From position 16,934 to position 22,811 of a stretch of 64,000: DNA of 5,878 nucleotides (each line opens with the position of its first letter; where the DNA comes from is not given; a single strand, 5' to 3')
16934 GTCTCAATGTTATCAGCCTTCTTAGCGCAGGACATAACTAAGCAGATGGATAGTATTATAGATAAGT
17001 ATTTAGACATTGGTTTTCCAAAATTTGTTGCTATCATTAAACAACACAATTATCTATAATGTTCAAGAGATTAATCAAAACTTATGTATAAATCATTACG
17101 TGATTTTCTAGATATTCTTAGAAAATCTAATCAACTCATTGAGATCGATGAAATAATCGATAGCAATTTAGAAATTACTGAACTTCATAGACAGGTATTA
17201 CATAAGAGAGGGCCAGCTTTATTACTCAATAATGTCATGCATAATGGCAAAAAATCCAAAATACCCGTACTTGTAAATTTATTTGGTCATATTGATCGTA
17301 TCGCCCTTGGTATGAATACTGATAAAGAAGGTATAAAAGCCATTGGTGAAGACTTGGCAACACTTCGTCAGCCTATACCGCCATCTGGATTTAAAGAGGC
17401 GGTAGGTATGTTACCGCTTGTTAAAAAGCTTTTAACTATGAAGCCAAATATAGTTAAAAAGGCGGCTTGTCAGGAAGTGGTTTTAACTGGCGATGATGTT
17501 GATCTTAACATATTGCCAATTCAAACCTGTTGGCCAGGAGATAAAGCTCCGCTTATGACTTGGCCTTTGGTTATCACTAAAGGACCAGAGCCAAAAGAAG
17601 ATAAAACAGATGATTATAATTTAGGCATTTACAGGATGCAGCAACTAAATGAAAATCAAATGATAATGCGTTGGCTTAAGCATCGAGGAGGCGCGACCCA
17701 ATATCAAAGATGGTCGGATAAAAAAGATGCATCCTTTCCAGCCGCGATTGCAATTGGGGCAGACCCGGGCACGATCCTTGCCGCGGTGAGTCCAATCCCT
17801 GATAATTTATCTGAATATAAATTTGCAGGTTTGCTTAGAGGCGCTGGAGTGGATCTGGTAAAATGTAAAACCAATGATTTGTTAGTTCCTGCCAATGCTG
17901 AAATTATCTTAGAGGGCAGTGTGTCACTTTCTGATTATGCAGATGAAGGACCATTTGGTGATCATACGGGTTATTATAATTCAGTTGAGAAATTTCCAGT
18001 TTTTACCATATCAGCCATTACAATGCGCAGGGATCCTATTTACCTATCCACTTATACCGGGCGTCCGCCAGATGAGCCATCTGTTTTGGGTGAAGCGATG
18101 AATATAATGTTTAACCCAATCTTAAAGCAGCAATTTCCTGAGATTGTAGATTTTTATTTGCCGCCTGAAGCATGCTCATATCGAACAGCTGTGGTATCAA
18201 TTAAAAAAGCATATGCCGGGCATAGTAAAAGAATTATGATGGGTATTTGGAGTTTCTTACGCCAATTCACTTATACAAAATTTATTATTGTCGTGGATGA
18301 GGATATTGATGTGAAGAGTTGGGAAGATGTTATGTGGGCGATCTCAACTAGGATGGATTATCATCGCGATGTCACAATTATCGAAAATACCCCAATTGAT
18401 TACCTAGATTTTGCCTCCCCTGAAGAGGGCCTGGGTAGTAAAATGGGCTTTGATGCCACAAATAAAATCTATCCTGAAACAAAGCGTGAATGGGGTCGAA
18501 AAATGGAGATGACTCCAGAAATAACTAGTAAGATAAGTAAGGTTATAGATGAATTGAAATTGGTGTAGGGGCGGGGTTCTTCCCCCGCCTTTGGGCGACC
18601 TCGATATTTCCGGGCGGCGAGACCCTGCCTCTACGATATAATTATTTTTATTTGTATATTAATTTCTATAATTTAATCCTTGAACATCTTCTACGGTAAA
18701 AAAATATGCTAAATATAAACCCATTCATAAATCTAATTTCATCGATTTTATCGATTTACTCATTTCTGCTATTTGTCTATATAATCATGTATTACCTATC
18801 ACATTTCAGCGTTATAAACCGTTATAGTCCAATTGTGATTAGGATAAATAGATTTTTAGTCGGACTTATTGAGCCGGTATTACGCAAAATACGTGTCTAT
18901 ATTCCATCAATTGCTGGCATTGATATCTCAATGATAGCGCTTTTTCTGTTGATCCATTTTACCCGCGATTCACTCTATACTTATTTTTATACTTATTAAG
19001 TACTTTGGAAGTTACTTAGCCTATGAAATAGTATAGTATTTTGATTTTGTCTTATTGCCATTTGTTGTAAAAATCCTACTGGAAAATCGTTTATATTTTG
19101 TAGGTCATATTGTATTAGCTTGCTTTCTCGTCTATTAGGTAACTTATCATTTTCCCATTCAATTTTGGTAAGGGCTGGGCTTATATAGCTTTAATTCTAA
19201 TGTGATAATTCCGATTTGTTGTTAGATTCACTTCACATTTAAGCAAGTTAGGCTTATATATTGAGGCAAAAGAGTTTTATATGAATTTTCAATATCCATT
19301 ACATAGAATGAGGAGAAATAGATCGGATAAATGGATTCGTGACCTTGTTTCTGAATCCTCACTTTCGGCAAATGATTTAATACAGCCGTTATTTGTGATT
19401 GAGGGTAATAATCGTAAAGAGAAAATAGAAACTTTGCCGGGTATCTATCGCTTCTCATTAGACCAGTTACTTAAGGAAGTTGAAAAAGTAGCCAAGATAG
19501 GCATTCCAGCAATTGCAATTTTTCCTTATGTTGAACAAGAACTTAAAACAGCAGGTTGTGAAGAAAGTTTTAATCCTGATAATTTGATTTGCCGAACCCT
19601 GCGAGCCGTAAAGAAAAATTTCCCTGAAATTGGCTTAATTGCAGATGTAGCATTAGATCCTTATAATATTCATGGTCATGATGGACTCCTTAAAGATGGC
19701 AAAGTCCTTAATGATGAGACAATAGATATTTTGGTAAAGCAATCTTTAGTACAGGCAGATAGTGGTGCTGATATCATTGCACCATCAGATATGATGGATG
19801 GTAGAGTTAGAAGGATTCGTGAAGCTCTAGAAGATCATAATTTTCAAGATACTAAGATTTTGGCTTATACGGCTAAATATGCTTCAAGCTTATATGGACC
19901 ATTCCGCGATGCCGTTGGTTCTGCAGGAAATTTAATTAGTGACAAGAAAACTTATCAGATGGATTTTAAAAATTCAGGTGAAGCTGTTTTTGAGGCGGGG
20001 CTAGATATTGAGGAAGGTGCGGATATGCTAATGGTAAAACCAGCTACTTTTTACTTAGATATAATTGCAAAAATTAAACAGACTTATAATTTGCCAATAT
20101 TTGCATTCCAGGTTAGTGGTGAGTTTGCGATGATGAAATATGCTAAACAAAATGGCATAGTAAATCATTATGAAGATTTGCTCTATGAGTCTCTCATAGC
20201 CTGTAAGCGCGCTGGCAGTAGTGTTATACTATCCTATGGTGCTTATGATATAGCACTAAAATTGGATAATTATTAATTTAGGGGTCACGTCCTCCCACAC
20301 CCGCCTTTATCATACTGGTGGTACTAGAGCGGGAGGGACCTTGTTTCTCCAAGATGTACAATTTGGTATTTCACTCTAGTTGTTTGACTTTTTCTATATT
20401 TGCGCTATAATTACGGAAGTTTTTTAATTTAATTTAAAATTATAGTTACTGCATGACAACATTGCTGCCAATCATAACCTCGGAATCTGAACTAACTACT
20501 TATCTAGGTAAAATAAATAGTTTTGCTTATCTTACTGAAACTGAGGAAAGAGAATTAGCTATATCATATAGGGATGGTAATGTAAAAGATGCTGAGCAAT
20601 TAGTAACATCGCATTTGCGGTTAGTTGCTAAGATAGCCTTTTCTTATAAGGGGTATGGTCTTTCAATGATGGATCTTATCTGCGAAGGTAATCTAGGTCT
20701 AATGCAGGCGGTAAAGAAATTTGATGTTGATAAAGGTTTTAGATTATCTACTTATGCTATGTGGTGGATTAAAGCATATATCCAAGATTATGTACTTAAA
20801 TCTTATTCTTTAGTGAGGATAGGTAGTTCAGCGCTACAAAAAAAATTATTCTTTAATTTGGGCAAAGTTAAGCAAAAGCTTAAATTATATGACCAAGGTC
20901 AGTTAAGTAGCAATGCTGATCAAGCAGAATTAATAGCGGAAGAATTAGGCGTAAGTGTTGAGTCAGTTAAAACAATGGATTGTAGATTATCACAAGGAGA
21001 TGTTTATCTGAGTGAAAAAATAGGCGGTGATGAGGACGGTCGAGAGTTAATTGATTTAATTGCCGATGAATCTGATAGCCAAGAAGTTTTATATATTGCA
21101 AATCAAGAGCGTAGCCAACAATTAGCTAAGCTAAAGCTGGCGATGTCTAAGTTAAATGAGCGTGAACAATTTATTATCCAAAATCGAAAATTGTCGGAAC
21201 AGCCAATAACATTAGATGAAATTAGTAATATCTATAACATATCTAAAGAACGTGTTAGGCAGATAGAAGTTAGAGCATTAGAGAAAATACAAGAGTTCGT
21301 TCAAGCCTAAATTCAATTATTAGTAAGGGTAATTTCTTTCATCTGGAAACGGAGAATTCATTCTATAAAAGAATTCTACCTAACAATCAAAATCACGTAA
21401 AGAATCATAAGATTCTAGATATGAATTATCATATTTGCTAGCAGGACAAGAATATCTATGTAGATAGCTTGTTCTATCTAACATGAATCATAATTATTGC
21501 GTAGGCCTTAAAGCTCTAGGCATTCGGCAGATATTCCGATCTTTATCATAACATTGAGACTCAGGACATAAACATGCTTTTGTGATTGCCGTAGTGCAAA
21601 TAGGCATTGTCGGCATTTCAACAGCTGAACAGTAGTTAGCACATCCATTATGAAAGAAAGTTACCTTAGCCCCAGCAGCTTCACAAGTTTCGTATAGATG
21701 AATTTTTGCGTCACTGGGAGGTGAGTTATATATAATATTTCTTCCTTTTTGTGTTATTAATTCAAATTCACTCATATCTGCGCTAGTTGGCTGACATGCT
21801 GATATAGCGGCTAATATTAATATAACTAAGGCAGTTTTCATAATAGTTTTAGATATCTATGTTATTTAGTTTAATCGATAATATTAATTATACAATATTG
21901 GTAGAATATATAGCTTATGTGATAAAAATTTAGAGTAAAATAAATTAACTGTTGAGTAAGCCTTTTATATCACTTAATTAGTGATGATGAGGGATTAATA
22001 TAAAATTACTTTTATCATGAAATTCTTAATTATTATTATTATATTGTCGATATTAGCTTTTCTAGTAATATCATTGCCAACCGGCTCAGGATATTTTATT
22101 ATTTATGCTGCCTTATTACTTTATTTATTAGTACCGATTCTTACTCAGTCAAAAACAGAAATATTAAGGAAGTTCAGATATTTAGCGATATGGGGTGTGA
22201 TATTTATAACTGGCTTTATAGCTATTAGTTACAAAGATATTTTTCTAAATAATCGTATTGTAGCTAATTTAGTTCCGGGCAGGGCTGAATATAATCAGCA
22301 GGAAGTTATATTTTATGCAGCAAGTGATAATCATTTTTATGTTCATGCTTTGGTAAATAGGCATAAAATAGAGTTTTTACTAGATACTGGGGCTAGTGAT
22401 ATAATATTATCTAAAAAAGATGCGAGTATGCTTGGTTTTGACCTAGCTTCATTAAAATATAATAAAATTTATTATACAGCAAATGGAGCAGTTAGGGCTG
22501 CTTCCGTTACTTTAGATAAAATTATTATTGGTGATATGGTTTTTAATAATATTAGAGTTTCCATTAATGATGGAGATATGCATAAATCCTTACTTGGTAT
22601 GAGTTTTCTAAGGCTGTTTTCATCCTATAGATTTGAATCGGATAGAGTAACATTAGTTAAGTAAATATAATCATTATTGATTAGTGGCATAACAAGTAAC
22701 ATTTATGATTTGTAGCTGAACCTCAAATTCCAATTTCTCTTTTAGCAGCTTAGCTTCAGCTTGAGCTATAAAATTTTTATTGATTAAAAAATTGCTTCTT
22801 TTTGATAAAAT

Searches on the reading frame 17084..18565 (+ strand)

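Call 39: search_protein_families(library=pfam, proteins=[window:17084-18565:+], max_evalue=0.0001)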
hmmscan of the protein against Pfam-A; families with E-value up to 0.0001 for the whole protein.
window:17084-18565:+ (494 aa): 3 families
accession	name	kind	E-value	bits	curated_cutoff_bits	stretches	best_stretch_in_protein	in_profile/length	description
PF01977.22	UbiD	-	1e-79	267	23.3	1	124-328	3-206/206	3-octaprenyl-4-hydroxybenzoate carboxy-lyase Rift-related domain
PF20696.2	UbiD_C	-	9e-46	155.4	24.2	1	334-458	2-127/127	3-octaprenyl-4-hydroxybenzoate carboxy-lyase C-terminal domain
PF20695.2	UbiD_N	-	5.7e-19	68.4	24.3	1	9-90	1-77/78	3-octaprenyl-4-hydroxybenzoate carboxy-lyase N-terminal domain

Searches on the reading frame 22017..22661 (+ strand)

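Call 47: search_protein_families(library=pfam, proteins=[window:22017-22661:+], max_evalue=0.001)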
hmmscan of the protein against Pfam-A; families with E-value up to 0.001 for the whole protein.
window:22017-22661:+ (215 aa): 2 families
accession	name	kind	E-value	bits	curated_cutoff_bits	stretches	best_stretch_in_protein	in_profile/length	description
PF13975.11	gag-asp_proteas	-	6.4e-24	84.8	28.2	1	110-199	2-91/92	gag-polyprotein putative aspartyl protease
PF13650.11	Asp_protease_2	-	3.7e-21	76.1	24.3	1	110-197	2-90/90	Aspartyl protease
